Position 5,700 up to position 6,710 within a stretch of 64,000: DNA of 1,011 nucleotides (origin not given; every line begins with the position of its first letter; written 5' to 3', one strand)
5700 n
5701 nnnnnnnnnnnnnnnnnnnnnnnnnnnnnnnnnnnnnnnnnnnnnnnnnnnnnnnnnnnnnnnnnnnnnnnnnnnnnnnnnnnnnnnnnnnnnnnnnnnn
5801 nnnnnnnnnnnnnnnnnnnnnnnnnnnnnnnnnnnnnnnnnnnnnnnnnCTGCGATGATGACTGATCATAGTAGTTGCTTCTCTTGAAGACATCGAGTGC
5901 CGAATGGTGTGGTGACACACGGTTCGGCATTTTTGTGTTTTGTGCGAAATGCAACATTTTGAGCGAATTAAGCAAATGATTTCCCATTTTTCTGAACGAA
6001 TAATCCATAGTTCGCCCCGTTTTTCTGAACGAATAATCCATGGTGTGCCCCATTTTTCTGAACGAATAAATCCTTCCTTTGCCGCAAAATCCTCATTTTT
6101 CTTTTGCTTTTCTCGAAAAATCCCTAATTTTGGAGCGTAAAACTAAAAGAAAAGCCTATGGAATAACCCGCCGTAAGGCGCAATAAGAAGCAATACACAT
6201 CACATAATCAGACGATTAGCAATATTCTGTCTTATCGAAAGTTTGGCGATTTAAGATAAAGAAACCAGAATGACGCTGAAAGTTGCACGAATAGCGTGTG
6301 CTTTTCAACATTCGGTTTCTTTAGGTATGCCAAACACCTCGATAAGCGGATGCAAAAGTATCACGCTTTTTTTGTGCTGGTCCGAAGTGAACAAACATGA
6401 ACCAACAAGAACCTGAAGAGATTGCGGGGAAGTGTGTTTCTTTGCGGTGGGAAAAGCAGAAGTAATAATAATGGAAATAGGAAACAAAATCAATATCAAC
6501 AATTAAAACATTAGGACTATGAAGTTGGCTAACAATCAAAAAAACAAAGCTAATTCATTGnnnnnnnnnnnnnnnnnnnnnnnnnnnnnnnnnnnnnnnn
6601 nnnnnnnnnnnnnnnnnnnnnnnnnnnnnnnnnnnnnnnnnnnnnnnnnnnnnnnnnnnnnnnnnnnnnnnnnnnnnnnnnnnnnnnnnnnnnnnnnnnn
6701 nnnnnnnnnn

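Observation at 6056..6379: About 325 nt of noncoding leader is duplicated almost identically in front of two unrelated operons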

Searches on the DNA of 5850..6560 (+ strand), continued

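Call 64: search_with_rna_model(model_id=R1, sources=[L076, L001, L013, L015, L022, L023, L025, L026, L027, L034, L036], max_evalue=0.01)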
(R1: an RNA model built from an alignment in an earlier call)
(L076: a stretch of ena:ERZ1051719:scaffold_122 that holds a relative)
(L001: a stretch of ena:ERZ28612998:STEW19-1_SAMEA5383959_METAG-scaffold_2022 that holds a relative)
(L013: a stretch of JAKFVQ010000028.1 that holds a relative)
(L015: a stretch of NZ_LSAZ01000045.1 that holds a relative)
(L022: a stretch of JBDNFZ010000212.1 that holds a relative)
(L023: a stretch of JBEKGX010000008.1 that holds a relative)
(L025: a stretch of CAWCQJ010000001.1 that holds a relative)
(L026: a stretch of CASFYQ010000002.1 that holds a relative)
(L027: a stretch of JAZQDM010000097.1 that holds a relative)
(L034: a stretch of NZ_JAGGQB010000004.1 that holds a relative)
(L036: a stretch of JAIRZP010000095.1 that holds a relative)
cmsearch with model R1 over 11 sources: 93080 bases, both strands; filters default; matches with E-value up to 0.01: 3.
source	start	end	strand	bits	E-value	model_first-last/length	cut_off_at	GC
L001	9690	9858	+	214.9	1e-48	1-169/169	no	0.39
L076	7332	7495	+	144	6.2e-32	1-169/169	no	0.4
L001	9683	9845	-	20.8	0.009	1-169/169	no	0.39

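Call 86: search_with_rna_model(model_id=R1, sources=[L077, L078, L079, L080, L081, L082], max_evalue=1, show_alignments=3)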
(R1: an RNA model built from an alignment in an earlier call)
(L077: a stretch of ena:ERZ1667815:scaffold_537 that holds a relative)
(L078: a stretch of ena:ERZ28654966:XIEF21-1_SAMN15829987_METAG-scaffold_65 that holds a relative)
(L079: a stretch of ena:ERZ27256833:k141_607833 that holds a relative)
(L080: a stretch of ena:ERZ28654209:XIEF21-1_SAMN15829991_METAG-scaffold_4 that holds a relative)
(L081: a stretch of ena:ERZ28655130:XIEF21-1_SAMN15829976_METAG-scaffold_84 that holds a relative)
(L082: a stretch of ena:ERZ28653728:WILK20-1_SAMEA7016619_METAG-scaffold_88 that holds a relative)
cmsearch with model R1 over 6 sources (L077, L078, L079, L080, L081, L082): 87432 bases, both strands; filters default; matches with E-value up to 1: 1.
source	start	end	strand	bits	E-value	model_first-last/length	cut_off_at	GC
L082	5413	5579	-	124.7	2.2e-27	1-169/169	no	0.41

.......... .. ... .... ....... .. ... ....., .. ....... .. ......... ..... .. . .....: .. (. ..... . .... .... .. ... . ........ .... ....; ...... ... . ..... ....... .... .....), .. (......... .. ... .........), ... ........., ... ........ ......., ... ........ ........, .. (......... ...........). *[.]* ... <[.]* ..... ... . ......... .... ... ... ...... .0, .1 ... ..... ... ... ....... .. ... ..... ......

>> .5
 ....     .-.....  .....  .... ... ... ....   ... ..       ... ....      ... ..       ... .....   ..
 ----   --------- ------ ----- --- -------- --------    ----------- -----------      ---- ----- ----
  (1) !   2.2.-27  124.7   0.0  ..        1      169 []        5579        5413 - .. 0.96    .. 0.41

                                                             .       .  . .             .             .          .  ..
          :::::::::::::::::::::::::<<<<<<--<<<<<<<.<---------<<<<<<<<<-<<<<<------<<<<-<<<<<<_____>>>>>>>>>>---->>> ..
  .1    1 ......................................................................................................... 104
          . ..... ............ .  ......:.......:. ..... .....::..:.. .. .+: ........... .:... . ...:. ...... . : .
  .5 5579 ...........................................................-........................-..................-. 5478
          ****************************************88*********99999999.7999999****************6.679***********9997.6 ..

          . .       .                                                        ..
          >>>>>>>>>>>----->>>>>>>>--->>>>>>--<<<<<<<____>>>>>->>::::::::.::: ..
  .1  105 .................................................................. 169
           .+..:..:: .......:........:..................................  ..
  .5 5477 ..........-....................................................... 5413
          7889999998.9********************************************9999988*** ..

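Call 93: search_with_rna_model(model_id=R1, sources=[L083, L084, L085, L086, L087, L088, L089, L090, L091, L092], max_evalue=1, show_alignments=4)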
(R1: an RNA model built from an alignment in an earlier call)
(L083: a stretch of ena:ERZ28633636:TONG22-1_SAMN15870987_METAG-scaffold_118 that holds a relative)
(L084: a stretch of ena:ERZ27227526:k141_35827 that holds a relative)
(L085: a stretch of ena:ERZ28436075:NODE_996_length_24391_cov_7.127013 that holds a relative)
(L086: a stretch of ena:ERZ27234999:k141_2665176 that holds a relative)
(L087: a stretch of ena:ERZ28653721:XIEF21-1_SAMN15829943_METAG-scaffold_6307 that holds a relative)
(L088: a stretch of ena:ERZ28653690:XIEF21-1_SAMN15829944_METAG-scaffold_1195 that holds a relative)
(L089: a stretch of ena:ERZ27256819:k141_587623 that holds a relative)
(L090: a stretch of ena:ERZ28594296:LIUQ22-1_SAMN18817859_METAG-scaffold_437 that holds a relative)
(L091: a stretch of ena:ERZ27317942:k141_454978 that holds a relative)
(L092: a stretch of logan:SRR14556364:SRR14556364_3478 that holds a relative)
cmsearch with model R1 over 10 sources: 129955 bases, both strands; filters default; matches with E-value up to 1: 6.
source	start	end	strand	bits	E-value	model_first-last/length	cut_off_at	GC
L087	7807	7971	+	30.6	6.1e-05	1-169/169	no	0.42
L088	7807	7971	+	30.6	6.1e-05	1-169/169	no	0.42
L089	736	900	+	30.6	6.1e-05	1-169/169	no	0.42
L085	6148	6345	+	21.9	0.0071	1-169/169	no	0.42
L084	6137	6345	+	21.3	0.0097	1-169/169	no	0.44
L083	6137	6345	+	21.3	0.0098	1-169/169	no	0.44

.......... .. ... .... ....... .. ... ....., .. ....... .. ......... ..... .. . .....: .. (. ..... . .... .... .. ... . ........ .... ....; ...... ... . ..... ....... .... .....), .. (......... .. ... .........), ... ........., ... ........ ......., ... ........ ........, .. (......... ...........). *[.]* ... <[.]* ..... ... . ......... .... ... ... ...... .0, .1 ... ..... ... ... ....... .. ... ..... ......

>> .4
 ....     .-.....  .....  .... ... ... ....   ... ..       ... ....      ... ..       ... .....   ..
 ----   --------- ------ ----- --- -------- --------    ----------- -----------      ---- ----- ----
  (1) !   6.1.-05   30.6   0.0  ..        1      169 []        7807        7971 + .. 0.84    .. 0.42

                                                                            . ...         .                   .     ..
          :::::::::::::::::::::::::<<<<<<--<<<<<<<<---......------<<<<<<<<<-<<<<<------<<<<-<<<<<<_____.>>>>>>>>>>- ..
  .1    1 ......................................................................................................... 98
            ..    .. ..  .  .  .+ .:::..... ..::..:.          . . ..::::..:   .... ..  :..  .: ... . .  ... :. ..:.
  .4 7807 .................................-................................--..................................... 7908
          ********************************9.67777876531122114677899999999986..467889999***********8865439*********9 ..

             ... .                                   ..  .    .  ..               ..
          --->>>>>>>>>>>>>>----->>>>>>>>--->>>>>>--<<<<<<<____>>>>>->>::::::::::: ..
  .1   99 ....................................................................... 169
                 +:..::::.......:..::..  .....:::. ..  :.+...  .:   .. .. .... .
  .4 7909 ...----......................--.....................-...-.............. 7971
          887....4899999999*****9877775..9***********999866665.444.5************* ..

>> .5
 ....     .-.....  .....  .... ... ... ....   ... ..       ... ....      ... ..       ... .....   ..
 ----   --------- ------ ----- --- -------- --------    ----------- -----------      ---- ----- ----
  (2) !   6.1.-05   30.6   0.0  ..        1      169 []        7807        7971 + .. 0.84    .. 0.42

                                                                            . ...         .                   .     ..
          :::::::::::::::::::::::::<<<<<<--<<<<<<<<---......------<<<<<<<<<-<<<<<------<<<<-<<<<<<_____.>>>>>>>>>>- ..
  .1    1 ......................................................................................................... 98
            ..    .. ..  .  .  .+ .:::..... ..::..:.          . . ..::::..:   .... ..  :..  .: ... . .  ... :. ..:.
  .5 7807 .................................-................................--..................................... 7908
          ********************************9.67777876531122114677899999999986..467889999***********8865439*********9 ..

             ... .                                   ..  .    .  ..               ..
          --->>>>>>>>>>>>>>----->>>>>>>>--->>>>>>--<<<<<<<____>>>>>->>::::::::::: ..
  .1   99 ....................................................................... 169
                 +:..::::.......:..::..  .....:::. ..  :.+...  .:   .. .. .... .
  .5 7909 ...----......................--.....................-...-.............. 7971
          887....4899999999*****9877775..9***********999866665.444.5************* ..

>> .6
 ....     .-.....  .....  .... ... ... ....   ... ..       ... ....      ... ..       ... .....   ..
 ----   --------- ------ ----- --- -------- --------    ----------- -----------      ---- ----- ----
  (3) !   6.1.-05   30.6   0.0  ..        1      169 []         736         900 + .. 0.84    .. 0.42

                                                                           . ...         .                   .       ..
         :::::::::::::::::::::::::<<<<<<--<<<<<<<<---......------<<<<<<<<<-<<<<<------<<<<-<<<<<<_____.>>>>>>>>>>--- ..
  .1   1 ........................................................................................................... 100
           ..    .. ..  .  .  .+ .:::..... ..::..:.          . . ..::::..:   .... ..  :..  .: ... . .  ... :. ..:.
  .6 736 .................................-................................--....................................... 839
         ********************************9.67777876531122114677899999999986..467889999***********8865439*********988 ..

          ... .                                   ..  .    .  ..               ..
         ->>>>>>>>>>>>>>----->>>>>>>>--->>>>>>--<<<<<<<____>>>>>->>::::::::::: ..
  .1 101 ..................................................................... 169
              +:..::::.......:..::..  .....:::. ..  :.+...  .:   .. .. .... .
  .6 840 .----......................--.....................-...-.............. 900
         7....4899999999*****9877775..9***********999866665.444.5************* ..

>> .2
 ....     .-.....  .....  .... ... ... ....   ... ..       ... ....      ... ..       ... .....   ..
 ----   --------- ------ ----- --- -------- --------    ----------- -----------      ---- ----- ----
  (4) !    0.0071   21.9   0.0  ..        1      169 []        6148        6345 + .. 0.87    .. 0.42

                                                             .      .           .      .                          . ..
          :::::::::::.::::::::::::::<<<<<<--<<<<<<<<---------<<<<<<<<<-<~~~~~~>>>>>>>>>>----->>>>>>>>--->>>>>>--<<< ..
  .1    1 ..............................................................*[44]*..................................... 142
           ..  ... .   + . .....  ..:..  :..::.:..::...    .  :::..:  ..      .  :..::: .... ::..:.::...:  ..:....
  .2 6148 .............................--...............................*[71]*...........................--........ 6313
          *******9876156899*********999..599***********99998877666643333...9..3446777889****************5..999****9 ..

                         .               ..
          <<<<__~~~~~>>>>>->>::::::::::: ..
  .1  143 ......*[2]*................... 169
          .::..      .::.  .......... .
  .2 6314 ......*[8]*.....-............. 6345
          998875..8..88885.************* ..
